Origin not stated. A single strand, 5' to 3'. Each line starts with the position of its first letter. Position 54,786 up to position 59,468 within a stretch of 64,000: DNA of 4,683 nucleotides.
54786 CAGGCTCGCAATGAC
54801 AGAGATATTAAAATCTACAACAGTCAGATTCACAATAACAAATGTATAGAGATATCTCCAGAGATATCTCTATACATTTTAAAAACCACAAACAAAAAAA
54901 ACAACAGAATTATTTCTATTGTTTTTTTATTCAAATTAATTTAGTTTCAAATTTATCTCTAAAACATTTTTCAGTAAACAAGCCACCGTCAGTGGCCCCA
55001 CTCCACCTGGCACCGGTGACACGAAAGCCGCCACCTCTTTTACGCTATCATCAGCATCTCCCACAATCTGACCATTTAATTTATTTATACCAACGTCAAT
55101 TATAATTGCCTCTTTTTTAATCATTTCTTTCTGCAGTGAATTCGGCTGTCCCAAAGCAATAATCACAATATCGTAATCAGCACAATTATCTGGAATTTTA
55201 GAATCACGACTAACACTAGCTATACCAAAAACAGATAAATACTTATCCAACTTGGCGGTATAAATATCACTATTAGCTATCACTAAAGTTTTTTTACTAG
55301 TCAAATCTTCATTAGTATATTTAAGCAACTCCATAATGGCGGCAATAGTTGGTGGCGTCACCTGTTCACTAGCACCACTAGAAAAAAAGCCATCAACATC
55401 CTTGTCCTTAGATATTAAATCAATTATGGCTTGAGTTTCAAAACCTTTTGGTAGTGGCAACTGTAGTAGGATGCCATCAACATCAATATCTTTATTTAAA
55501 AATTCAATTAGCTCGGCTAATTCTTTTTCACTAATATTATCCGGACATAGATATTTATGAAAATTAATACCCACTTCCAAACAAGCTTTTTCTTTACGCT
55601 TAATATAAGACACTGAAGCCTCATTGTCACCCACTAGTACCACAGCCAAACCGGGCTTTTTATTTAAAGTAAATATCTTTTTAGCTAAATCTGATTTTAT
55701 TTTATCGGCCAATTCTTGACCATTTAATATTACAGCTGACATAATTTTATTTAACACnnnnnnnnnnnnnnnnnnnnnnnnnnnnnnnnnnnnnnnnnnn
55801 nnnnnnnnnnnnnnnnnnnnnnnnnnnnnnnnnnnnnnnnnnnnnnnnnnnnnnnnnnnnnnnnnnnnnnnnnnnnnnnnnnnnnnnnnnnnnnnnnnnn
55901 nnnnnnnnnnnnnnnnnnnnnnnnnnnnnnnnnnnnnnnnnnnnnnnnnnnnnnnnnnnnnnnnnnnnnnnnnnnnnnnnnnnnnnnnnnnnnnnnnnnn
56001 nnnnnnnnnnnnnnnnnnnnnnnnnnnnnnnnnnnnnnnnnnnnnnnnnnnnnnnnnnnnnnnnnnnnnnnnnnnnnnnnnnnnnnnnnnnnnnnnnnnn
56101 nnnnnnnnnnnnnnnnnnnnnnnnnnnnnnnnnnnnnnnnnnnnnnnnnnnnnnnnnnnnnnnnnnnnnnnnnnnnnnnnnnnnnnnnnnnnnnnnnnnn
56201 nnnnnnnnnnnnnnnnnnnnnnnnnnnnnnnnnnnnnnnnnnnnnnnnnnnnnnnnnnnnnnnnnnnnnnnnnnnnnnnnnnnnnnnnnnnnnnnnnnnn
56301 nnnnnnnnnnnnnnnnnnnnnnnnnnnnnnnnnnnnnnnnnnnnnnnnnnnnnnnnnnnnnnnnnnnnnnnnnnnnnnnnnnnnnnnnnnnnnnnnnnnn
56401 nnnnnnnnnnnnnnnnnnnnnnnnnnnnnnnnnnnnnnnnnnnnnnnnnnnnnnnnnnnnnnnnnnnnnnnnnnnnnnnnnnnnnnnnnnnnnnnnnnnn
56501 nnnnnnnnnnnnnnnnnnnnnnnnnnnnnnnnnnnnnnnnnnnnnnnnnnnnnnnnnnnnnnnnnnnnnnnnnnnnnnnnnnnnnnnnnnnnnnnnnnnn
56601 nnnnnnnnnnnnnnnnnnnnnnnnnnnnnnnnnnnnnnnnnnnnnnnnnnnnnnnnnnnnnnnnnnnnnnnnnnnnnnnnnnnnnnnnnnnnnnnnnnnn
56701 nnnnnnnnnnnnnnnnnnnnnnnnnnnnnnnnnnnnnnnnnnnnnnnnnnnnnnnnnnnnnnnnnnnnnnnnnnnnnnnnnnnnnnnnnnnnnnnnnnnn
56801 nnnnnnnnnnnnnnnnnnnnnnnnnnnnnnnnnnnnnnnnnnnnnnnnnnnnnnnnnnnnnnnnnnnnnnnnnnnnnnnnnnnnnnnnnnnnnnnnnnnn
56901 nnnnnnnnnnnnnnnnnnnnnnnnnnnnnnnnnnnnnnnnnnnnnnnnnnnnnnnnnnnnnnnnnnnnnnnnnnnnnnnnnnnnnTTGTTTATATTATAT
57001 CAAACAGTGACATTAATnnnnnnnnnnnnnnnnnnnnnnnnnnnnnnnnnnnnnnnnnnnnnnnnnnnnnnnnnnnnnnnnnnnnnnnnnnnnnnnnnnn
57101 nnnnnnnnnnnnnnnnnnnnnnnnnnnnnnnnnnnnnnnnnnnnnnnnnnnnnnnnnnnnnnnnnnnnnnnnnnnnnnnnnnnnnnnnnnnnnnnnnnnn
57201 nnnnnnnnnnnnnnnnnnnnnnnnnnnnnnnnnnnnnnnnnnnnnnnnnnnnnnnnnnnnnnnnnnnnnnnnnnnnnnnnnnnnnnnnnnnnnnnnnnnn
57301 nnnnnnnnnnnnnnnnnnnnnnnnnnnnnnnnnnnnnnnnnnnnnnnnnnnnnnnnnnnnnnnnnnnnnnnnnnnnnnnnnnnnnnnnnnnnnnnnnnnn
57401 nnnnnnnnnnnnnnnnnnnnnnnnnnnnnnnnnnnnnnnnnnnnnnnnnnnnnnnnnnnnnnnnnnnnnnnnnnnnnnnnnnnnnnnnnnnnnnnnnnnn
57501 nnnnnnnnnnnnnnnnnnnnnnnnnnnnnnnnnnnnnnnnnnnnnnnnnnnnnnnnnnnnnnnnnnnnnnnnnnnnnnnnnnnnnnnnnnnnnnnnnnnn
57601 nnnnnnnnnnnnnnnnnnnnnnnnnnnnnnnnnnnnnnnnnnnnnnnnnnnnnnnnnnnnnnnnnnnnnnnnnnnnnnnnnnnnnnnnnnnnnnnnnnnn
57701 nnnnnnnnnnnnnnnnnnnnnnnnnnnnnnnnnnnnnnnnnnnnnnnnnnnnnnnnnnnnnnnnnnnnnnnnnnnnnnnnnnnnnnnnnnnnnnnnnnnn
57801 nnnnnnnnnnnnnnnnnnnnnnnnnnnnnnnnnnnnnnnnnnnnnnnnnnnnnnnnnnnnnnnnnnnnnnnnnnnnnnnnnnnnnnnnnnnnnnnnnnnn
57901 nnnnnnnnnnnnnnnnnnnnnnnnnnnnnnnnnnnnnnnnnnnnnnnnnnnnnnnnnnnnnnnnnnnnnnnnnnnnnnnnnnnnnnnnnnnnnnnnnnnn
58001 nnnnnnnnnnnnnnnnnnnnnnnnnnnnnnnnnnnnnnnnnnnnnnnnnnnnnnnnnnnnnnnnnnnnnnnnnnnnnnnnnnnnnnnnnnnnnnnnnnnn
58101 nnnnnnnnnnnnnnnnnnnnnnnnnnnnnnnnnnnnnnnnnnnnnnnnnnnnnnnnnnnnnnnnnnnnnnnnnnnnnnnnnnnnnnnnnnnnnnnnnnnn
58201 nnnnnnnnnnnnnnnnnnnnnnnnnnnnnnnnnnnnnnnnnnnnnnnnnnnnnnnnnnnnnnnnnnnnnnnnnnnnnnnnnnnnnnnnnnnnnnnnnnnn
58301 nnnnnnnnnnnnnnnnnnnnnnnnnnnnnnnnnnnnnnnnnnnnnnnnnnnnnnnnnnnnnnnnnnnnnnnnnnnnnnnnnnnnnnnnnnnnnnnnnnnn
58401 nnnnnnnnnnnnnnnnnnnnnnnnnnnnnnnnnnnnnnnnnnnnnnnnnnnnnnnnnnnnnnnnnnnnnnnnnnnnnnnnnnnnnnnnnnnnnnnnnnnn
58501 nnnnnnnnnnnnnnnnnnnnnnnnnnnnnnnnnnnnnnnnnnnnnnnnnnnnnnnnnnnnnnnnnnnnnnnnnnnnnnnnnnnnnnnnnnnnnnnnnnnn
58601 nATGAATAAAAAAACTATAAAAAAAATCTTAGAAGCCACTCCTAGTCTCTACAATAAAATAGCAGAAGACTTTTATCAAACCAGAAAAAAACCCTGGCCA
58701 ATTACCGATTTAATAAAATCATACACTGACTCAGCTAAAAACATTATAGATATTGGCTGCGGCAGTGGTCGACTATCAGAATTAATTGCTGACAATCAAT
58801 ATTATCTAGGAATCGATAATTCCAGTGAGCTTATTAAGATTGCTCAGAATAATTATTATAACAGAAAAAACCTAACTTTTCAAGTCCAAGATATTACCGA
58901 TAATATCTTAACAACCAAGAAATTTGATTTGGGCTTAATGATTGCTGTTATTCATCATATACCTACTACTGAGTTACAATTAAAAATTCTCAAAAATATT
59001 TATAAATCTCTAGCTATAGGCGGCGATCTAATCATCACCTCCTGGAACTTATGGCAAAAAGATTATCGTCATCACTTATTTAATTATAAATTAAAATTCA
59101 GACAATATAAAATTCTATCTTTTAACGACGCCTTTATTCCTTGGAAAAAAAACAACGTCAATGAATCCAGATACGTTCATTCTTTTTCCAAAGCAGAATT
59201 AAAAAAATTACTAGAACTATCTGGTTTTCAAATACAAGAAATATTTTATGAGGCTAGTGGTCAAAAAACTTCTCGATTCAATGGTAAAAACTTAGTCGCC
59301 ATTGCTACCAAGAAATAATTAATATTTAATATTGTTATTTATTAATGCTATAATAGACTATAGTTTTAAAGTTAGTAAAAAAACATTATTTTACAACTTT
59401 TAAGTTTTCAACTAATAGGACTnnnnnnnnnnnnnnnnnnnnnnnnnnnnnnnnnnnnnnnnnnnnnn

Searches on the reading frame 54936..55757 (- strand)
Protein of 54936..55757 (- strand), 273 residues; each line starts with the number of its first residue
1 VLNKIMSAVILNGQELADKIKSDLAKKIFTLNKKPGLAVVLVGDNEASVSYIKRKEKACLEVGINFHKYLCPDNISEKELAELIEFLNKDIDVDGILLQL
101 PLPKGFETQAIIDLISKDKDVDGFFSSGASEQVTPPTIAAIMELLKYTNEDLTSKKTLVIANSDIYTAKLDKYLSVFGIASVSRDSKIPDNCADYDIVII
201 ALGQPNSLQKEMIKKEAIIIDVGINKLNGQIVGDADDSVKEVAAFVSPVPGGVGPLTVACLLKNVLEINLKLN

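Call 33: search_protein_families(library=pfam, proteins=[window:54936-55757:-], max_evalue=0.0001)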
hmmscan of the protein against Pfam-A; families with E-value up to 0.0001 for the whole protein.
window:54936-55757:- (273 aa): 2 families
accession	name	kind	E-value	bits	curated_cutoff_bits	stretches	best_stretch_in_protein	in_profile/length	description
PF00763.28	THF_DHG_CYH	-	1.6e-35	122.3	32.8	1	11-122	1-115/115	Tetrahydrofolate dehydrogenase/cyclohydrolase, catalytic domain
PF02882.25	THF_DHG_CYH_C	-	1.7e-35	122.1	27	1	130-268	12-155/160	Tetrahydrofolate dehydrogenase/cyclohydrolase, NAD(P)-binding domain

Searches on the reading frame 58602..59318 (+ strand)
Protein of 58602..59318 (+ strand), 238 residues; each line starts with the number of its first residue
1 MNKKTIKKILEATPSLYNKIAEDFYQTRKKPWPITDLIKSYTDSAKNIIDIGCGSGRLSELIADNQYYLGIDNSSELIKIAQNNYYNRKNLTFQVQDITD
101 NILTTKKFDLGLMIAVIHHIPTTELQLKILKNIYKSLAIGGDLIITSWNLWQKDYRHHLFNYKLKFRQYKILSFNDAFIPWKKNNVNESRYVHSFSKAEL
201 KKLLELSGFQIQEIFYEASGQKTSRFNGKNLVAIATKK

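Call 64: search_protein_families(library=pfam, proteins=[window:58602-59318:+], max_evalue=0.001)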
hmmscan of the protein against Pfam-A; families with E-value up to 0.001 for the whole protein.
window:58602-59318:+ (238 aa): 10 families
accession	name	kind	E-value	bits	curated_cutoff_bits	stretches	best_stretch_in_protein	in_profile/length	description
PF13847.12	Methyltransf_31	-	3.3e-17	63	27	1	43-154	2-114/145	Methyltransferase domain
PF13489.12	Methyltransf_23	-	3.1e-15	56.7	27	1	42-213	20-163/164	Methyltransferase domain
PF13649.12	Methyltransf_25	-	1.1e-14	55.3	27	1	48-141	1-97/97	Methyltransferase domain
PF08242.18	Methyltransf_12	-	6e-14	53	30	1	49-143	1-98/98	Methyltransferase domain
PF08241.18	Methyltransf_11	-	8.6e-14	52.4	21.2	1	49-145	1-95/95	Methyltransferase domain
PF05175.20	MTS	-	1.4e-05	25.2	23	1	44-147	31-140/170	Methyltransferase small domain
PF05401.17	NodS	-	3.1e-05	24.4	24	1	37-147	37-146/201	Nodulation protein S (NodS)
PF06325.19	PrmA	-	0.00011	22.3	22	1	38-124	155-241/296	Ribosomal protein L11 methyltransferase (PrmA)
PF03848.20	TehB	-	0.00031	20.7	20.4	1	45-147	31-135/193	Tellurite resistance protein TehB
PF13679.12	Methyltransf_32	-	0.00065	20.1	27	1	34-102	13-93/143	Methyltransferase domain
